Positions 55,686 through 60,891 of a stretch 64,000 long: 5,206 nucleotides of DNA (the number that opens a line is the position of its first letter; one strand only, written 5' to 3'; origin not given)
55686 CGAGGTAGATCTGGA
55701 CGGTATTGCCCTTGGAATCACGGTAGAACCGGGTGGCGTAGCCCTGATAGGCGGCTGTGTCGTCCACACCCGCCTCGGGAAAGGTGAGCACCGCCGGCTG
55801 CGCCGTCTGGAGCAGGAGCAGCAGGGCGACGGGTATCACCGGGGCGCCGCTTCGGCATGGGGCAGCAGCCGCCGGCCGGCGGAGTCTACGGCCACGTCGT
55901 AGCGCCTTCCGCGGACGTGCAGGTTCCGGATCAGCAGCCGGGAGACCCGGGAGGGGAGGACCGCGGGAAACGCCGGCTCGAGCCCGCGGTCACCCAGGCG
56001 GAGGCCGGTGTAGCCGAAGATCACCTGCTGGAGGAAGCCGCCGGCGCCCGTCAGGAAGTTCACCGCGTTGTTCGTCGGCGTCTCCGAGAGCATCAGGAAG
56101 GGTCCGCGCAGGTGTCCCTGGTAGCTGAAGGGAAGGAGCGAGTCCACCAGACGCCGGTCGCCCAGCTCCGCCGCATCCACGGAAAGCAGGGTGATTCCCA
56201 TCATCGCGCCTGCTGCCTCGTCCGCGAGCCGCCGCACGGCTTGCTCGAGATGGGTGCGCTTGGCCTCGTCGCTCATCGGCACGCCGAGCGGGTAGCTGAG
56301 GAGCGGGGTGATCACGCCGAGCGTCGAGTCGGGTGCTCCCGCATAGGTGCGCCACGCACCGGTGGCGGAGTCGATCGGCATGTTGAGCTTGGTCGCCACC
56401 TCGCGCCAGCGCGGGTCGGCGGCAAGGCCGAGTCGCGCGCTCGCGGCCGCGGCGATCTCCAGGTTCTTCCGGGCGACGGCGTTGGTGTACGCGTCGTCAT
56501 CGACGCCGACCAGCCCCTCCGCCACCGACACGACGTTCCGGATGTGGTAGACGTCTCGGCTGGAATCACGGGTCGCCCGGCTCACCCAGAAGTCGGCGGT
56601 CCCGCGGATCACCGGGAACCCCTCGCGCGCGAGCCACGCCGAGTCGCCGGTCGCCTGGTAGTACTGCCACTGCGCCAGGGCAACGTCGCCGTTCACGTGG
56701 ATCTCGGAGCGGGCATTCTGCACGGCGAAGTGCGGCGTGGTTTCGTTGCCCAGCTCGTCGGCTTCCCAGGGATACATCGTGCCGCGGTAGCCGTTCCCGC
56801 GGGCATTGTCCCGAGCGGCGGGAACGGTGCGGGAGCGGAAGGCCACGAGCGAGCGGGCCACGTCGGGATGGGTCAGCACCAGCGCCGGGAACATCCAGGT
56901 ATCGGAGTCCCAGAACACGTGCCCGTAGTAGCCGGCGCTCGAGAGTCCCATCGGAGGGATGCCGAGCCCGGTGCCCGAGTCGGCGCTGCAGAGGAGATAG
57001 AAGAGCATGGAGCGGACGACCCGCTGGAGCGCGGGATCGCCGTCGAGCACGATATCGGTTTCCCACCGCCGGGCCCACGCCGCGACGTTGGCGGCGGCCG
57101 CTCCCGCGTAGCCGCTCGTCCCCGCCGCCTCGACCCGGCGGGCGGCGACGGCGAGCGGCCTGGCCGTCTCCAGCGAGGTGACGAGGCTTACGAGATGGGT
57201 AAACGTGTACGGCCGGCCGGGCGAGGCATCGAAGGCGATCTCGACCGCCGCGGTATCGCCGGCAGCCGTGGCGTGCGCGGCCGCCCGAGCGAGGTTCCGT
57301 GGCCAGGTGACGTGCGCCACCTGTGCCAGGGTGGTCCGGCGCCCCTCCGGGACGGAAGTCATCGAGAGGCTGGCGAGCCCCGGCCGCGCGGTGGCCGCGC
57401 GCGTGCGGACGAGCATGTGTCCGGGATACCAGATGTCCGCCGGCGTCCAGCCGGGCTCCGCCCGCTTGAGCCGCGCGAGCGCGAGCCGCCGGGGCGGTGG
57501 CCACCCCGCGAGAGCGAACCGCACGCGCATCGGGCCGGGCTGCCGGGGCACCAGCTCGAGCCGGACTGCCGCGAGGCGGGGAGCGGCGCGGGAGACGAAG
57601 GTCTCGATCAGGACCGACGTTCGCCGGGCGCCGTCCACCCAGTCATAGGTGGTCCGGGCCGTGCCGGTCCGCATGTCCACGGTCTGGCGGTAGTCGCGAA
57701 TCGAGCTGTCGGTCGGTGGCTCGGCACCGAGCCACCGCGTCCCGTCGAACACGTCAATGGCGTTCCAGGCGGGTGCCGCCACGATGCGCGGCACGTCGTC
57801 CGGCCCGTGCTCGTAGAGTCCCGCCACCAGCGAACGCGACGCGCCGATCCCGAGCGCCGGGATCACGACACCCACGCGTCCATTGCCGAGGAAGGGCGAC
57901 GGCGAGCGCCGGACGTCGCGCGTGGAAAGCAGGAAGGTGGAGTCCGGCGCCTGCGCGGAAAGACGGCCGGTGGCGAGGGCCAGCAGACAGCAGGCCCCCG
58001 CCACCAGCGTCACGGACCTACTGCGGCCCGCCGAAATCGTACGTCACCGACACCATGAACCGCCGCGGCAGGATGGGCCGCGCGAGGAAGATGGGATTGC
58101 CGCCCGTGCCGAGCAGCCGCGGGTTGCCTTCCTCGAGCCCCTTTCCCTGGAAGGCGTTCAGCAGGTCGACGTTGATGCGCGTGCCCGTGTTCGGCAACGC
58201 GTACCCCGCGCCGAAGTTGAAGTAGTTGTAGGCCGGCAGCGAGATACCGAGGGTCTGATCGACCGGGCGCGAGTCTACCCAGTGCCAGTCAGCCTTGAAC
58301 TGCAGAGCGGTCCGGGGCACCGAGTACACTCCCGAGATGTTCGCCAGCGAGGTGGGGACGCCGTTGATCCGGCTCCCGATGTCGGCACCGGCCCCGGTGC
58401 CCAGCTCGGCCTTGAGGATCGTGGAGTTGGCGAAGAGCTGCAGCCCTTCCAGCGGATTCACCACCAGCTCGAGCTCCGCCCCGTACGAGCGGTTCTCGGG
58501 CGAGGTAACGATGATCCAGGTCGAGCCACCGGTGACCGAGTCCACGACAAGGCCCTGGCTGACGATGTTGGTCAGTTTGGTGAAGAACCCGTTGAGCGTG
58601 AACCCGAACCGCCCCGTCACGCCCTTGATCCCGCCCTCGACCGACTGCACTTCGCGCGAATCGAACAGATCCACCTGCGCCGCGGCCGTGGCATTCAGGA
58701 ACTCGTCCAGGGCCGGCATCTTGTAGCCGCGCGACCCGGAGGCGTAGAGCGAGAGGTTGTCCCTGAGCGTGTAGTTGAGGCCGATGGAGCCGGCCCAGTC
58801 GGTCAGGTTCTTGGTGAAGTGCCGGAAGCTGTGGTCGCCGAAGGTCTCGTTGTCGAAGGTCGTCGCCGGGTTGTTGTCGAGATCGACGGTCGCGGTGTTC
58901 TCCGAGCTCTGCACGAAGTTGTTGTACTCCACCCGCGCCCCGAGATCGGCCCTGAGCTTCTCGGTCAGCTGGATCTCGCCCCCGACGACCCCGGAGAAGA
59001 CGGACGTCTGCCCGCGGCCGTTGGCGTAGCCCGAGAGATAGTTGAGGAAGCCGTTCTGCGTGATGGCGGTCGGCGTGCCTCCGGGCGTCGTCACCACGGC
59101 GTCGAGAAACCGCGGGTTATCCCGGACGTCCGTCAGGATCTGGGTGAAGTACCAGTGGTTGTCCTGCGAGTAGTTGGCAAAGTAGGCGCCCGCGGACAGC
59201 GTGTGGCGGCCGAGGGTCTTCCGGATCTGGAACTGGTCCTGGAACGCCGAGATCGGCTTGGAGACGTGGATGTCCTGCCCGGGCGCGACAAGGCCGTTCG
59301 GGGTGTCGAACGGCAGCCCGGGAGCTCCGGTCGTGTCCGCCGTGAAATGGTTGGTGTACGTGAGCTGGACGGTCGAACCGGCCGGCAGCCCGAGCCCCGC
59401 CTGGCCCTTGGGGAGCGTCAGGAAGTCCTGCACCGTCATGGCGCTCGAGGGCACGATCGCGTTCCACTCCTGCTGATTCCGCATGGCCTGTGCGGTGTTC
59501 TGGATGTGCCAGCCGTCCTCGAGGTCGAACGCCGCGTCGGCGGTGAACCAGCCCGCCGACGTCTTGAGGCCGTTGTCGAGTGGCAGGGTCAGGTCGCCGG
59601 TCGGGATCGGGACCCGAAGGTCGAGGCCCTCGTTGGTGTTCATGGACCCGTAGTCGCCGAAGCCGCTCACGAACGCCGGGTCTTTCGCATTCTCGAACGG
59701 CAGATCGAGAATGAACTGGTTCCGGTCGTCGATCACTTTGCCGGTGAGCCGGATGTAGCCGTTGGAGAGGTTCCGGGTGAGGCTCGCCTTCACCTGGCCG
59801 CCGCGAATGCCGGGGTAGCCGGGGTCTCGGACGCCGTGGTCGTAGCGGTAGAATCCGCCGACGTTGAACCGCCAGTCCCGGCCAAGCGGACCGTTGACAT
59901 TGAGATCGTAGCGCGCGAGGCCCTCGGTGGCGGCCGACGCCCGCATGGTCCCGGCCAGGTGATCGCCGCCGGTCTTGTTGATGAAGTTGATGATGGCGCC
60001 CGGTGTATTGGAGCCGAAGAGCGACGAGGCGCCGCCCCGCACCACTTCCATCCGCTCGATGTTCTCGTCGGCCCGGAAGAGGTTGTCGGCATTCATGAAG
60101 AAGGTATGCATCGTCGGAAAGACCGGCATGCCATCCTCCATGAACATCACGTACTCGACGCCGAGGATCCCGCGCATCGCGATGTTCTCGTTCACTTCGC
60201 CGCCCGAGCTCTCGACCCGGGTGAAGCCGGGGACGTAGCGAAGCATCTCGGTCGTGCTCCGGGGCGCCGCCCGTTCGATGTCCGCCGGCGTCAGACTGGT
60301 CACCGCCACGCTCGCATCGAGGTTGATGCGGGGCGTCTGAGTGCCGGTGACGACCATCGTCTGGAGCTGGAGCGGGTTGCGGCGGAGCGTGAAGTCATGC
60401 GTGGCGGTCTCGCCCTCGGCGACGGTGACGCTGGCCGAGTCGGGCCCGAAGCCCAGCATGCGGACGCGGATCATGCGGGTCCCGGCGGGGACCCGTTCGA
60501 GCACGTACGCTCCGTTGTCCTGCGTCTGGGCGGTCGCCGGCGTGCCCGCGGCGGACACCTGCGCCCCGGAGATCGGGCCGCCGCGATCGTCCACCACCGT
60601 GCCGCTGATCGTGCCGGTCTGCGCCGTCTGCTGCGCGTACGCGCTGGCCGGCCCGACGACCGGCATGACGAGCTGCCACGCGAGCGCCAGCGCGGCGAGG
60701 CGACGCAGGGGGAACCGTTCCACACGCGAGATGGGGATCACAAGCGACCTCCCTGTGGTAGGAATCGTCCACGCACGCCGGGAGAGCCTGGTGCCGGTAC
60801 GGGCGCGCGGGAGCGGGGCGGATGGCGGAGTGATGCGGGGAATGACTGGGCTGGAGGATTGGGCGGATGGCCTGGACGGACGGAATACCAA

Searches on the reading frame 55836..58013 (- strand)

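Call 61: search_protein_families(library=pfam, proteins=[window:55836-58013:-], max_evalue=0.0001)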
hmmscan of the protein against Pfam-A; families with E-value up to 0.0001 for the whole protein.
window:55836-58013:- (725 aa): 3 families
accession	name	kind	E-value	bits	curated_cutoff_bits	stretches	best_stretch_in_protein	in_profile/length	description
PF03632.21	Glyco_hydro_65m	-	7.7e-52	176.9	27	1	337-552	4-238/371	Glycosyl hydrolase family 65 central catalytic domain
PF03636.21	Glyco_hydro_65N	-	2.2e-19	70.5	26.6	1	42-280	19-232/233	Glycosyl hydrolase family 65, N-terminal domain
PF22124.2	Glyco_hydro_95_cat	-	5.1e-06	26.1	27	1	377-499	105-226/408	Glycosyl hydrolase family 95 catalytic domain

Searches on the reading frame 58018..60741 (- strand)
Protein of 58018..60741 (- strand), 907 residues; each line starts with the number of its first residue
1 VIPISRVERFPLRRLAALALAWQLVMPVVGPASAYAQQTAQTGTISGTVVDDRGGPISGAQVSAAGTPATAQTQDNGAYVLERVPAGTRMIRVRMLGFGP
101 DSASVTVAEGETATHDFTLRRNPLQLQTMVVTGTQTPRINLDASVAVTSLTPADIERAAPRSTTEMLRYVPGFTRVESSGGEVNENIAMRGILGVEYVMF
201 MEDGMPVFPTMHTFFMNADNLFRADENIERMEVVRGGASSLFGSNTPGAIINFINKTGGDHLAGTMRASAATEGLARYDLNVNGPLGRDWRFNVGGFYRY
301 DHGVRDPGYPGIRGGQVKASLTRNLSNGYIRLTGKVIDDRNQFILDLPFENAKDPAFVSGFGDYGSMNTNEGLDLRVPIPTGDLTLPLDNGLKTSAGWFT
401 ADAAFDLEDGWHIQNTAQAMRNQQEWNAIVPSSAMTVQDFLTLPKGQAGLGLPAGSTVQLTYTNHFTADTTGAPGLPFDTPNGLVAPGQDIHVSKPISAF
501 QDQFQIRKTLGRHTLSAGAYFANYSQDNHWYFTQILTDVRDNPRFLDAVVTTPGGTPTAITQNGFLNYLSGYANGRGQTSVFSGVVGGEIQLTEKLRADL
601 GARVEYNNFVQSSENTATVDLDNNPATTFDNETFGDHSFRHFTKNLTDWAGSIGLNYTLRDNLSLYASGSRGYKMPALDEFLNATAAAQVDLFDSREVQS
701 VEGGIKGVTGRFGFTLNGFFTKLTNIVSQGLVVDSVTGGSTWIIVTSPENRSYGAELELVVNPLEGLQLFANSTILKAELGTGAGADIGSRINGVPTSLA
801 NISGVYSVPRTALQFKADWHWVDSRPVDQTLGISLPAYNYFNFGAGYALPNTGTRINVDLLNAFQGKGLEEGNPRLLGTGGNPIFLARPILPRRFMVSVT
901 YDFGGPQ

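Call 61: search_protein_families(library=pfam, proteins=[window:58018-60741:-], max_evalue=0.0001)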
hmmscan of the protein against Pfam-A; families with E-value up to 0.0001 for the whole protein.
window:58018-60741:- (907 aa): 4 families
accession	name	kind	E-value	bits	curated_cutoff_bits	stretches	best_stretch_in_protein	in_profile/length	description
PF00593.30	TonB_dep_Rec_b-barrel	-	2.2e-24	87.5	27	1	421-858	66-431/436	TonB dependent receptor-like, beta-barrel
PF07715.20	Plug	-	3.1e-19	69.9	23.9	1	142-249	4-106/107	TonB-dependent Receptor Plug Domain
PF13620.12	CarboxypepD_reg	-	1.9e-18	67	32.3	1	44-120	1-82/82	Carboxypeptidase regulatory-like domain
PF13715.12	CarbopepD_reg_2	-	5.1e-14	52.5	32.2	1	45-131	1-88/88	CarboxypepD_reg-like domain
